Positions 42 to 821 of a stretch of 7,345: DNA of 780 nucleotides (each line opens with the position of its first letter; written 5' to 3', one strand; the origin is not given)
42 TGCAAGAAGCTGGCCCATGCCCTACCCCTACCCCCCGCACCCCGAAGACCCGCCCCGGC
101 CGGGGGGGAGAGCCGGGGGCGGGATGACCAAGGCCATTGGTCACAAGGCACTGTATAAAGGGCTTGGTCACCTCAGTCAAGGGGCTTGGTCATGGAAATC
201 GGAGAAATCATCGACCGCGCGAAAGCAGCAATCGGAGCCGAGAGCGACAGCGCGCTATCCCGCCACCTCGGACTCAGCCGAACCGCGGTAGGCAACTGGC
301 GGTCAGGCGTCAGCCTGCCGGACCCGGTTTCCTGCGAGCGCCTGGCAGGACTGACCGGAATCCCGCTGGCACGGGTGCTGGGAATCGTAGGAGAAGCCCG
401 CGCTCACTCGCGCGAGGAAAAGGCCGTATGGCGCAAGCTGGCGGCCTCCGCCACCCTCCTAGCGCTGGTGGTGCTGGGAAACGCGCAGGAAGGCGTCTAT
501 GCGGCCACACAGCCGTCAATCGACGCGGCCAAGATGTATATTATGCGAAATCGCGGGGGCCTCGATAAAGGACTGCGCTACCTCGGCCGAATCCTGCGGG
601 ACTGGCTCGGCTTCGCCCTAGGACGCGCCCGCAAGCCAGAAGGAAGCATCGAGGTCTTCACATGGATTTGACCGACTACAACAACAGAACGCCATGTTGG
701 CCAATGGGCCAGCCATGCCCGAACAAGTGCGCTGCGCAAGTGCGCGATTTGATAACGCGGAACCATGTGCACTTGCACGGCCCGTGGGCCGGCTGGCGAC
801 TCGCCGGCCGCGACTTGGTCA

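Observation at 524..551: dif-like Xer site embedded in the repressor coding sequence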

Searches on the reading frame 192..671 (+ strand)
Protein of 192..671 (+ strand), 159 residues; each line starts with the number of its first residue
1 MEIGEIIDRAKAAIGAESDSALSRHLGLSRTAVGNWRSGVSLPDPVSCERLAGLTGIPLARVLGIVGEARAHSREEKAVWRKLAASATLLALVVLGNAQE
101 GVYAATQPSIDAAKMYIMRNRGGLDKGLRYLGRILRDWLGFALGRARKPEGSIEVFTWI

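Call 5: search_protein_families(library=pfam, proteins=[window:192-668:+], max_evalue=0.01)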
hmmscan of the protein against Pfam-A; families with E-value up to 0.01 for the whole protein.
window:192-668:+ (159 aa): 3 families
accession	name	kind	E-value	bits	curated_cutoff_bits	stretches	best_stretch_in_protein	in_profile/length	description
PF07022.19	Phage_CI_repr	-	6.6e-05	23.6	22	1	6-62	2-57/65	Bacteriophage CI repressor helix-turn-helix domain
PF12472.13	DUF3693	-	0.0017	18.4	21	1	66-94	4-36/60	Phage related protein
PF01381.28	HTH_3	-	0.0023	18.4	23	1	21-60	14-53/55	Helix-turn-helix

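Call 7: find_encoding_contigs(protein=window:192-671:+, flank=10000, max_places=10)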
Protein window:192-671:+ (159 aa): 3 contigs read that carry it; 1 place shown.
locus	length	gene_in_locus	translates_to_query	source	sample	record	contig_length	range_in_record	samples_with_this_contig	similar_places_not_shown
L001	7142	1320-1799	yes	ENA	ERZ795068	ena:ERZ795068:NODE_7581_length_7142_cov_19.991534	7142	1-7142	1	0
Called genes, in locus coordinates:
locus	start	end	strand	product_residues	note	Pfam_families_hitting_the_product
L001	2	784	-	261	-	?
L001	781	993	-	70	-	-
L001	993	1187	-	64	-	-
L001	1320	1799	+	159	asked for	-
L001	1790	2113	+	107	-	PF12375:DUF3653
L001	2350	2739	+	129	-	-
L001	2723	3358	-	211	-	PF05857:TraX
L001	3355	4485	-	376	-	PF05707:Zot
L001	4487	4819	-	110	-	PF10734:DUF2523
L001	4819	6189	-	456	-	-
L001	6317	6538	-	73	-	PF05356:Phage_Coat_B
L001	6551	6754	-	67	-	-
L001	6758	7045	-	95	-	PF02303:Phage_DNA_bind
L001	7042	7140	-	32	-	?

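Call 8: find_homologous_proteins(query=window:192-668:+, max_evalue=0.001)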
Query window:192-668:+ (159 aa): 509 proteins with E <= 0.001 among 901 candidates; the best 120 are listed.
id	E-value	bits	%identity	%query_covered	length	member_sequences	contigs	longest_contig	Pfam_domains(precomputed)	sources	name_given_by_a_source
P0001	5.9e-95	333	99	100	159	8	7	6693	-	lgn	-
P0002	1.8e-82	293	89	100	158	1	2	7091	-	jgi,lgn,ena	-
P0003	2.9e-81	289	88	100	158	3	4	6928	-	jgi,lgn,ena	-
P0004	2.9e-81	289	89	100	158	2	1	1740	-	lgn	-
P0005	2.6e-41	159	80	62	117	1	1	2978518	-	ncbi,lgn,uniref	ncbi:hypothetical protein [Pseudoxanthomonas koreensis]|uniref:hypothetical protein n=1 Tax=Pseudoxa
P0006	8.0e-41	158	69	72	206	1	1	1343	-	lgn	-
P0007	1.3e-40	157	68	75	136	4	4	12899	PF12472.14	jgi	jgi:transcriptional regulator with XRE-family HTH domain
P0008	2.0e-40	156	69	75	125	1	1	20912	-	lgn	-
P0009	1.4e-39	153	58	97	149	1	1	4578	PF12472.14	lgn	-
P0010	1.6e-39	153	84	52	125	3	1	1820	PF12472.14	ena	-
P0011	5.2e-39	152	64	80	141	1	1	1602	PF01381.29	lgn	-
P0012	8.4e-39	151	84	52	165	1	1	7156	PF12472.14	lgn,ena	-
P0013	5.3e-38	148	53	99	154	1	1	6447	PF01381.29,PF07022.20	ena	-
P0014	2.4e-37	146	49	100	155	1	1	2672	PF12472.14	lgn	-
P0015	4.1e-36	142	62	76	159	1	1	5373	PF12472.14,PF07022.20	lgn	-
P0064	2.2e-30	124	58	74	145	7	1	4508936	PF12472.14,PF01381.29,PF07022.20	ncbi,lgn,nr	ncbi:DUF3693 domain-containing protein [Stenotrophomonas maltophilia]|nr:DUF3693 domain-containing p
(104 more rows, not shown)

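Call 11: find_encoding_contigs(protein=P0005, flank=10000, max_places=3)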
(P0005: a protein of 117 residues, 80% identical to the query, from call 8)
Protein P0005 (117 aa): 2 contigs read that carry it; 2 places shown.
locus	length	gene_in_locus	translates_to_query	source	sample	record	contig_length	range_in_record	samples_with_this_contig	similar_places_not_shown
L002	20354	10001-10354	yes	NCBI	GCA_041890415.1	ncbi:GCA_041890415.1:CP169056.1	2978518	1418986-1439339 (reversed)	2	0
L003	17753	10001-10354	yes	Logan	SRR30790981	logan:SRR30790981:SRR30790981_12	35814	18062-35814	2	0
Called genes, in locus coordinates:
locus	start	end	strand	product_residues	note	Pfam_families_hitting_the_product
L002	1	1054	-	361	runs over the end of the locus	PF00589:Phage_integrase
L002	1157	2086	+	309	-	-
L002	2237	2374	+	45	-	PF27535:RelB3_C (weak)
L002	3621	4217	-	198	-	PF05857:TraX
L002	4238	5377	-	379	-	PF05707:Zot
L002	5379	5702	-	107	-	PF10734:DUF2523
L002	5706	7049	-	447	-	-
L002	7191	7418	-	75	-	PF05356:Phage_Coat_B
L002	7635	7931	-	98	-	PF02303:Phage_DNA_bind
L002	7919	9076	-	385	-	PF02486:Rep_trans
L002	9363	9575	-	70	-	-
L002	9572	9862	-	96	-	-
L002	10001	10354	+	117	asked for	-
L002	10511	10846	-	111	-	PF01022:HTH_5, PF12802:MarR_2 (weak), PF12840:HTH_20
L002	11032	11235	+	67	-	PF11127:YgaP-like_TM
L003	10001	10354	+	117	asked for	-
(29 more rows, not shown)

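Call 12: find_encoding_contigs(protein=P0064, flank=10000, max_places=3)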
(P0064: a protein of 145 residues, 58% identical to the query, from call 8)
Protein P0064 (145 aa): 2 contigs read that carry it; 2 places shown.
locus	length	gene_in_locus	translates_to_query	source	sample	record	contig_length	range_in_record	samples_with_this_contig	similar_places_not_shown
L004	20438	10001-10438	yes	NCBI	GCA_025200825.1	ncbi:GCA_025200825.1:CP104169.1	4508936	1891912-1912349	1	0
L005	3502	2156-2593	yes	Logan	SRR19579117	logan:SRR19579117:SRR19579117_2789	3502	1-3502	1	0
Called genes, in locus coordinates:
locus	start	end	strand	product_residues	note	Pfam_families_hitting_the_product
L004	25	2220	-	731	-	-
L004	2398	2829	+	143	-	PF00293:NUDIX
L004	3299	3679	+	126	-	PF12375:DUF3653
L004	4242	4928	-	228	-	PF05857:TraX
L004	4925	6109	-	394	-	PF05707:Zot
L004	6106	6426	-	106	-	PF10734:DUF2523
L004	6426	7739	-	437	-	-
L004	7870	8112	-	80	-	-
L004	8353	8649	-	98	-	-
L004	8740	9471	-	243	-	PF23343:REP_ORF2-G2P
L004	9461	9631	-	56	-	-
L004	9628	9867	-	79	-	-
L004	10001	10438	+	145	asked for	PF01381:HTH_3 (weak), PF07022:Phage_CI_repr (weak), PF12472:DUF3693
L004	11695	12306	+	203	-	-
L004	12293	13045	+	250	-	PF27235:AF_1680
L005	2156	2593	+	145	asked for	PF01381:HTH_3 (weak), PF07022:Phage_CI_repr (weak), PF12472:DUF3693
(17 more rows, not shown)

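Call 20: find_related_loci(query=A1, collection=genome_contigs, flank=10000)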
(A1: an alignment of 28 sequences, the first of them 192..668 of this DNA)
Query A1 (159 aa) in genome_contigs; peptide patterns used: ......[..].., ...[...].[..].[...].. (x = any residue, [..] = any of these).
118 stretches matched a pattern; 45 encode a relative of the query (tblastn E <= 1e-3); 44 distinct loci.
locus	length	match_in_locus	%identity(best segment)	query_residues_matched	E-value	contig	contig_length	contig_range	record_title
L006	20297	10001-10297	80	1-99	2e-39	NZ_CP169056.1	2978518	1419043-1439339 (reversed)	Pseudoxanthomonas koreensis strain TDY-1 chromosome, complete genome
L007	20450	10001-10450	52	1-150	6e-37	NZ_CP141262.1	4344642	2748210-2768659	Luteimonas sp. R10 chromosome, complete genome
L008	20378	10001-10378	55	3-128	2e-35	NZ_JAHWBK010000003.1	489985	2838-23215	Stenotrophomonas riyadhensis strain CFS3442 NODE_3_length_489985_cov_36.141439, whole genome shotgun sequence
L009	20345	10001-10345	59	1-116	2e-35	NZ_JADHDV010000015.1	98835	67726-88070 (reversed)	Pseudoxanthomonas beigongshangi strain REN9 scaffold15, whole genome shotgun sequence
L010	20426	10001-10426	45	1-148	2e-33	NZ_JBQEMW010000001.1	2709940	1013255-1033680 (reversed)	Luteimonas sp. 22616 scaffold1, whole genome shotgun sequence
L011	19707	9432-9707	65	1-92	4e-33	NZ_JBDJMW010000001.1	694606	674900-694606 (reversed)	Stenotrophomonas sp. TWI587 contig00001, whole genome shotgun sequence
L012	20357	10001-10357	54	2-120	6e-33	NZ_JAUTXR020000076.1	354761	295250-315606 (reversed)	Stenotrophomonas sp. RAC2 k141_772, whole genome shotgun sequence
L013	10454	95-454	52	1-120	9e-33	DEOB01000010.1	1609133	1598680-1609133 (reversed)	MAG TPA_asm: Stenotrophomonas sp. UBA2629 UBA2629_contig_3, whole genome shotgun sequence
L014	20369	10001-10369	53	3-118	2e-32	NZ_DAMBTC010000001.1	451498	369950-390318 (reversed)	MAG: Stenotrophomonas lactitubi isolate CTOTU49242 NODE_1_length_451498_cov_102.142645, whole genome shotgun sequence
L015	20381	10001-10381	50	1-127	9e-33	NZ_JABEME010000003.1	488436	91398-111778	Stenotrophomonas africana strain ATCC 700475 ATCC700475_3, whole genome shotgun sequence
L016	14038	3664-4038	51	1-125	1e-32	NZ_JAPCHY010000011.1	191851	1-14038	Xanthomonas chitinilytica strain H13-6 H13.6_ctg11, whole genome shotgun sequence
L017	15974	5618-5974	54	5-118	6e-32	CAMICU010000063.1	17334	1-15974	MAG: uncultured Stenotrophomonas sp. isolate JtgDid2MmW_bin.9.MAG genome assembly, contig: NODE_1277_length_17334_cov_6.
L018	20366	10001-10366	52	1-117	5e-32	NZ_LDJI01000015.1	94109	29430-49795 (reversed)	Stenotrophomonas humi strain DSM 18929 contig_15, whole genome shotgun sequence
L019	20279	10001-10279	62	3-96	9e-32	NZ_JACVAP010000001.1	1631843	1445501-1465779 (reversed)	Xanthomonas sp. XNM01 NODE_1_length_1631843_cov_68.656487, whole genome shotgun sequence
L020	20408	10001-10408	43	1-136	2e-31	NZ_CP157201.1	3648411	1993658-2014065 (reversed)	Pseudoxanthomonas mexicana strain SDU_PSEU2 chromosome, complete genome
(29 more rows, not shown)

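Call 23: find_related_loci(query=A1, collection=viral_contigs, flank=10000)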
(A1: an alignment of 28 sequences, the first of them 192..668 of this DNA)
Query A1 (159 aa) in viral_contigs; peptide patterns used: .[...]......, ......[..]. (x = any residue, [..] = any of these).
140 stretches matched a pattern; 94 encode a relative of the query (tblastn E <= 1e-3); the best 80 are kept; 79 distinct loci.
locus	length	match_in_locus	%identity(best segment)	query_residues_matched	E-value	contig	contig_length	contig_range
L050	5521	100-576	99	1-159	1e-100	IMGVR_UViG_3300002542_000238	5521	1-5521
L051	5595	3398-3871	88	1-159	8e-80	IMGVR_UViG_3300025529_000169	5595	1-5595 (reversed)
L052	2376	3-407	88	24-159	4e-67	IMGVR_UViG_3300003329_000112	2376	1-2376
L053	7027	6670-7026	88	1-120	4e-55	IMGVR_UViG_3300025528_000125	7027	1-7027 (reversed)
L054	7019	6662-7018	88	1-120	4e-55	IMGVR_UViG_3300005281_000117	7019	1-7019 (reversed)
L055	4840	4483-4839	88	1-120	4e-55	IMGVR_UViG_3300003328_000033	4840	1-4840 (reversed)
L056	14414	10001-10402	53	3-142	3e-36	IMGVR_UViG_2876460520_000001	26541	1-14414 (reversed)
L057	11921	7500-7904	52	3-143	5e-36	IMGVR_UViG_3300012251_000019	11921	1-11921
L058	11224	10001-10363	56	1-122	2e-35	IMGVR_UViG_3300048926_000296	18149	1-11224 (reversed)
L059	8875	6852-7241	53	3-132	5e-35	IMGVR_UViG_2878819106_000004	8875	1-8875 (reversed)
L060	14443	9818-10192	54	3-127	6e-35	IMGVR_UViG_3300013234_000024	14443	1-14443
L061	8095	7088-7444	56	1-120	5e-35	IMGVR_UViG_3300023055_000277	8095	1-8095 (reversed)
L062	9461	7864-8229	59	1-123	3e-35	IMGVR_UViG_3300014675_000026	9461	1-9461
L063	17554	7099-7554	47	3-144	8e-35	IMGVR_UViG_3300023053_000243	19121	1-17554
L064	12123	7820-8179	55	3-122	2e-34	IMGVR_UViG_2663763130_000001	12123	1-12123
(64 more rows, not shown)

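Call 30: search_dna_similar(query=window:192-668:+, collection=phages, mode=protein, max_rows=30, max_evalue=0.001)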
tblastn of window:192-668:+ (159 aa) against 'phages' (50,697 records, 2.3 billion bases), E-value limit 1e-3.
No match.
